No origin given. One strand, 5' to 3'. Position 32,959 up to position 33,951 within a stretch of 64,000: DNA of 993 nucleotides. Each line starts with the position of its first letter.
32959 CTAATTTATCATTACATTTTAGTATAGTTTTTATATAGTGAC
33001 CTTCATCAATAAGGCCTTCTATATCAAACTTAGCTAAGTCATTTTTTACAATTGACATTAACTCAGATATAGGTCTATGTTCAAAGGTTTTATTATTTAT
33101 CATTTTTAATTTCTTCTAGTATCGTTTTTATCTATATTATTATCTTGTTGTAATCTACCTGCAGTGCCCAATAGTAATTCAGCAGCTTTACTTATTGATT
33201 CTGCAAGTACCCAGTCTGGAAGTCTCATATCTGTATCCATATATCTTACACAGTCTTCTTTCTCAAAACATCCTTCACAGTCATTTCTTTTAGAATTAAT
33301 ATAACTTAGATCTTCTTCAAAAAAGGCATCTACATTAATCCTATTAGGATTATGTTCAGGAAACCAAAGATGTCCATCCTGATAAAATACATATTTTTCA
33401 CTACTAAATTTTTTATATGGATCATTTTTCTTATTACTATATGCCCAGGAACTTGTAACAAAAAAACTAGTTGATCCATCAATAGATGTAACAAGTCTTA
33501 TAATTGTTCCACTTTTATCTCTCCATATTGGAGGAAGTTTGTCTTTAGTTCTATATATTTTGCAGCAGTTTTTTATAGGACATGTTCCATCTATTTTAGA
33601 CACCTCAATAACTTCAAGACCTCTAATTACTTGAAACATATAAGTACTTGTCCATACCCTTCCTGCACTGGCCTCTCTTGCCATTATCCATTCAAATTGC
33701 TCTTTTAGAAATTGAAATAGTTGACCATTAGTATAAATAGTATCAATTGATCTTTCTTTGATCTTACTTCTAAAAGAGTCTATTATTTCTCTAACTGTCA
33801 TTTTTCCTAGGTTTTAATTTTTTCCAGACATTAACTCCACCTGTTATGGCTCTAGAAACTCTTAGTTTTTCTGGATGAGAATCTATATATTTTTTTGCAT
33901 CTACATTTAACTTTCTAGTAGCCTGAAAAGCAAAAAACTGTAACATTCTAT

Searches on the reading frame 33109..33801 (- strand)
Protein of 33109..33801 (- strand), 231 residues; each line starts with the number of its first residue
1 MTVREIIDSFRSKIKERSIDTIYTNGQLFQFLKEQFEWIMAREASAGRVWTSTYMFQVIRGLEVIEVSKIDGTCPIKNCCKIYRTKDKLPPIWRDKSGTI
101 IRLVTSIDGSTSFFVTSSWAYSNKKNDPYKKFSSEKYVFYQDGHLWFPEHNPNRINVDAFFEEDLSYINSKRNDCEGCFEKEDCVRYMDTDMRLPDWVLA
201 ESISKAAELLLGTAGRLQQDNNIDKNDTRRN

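Call 11: search_protein_families(library=phrogs, proteins=[window:33109-33801:-], max_evalue=0.001)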
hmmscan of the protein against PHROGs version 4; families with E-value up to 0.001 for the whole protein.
window:33109-33801:- (231 aa): 1 family
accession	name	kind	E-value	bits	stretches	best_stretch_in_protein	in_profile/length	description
phrog_9863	-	head and packaging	5e-17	63.3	1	1-227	2-233/236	virion structural protein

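Call 51: search_protein_families(library=pfam, proteins=[window:33109-33801:-], max_evalue=0.01)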
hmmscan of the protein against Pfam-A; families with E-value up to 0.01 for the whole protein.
window:33109-33801:- (231 aa): 2 families
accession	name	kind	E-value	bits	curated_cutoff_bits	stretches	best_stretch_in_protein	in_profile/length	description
PF25702.1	CrAss_Ring_2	-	7e-13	49.2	27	1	5-211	1-193/210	Phage tail ring protein 2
PF11571.13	Med27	-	0.0074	17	25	0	77-98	55-76/86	Mediator complex subunit 27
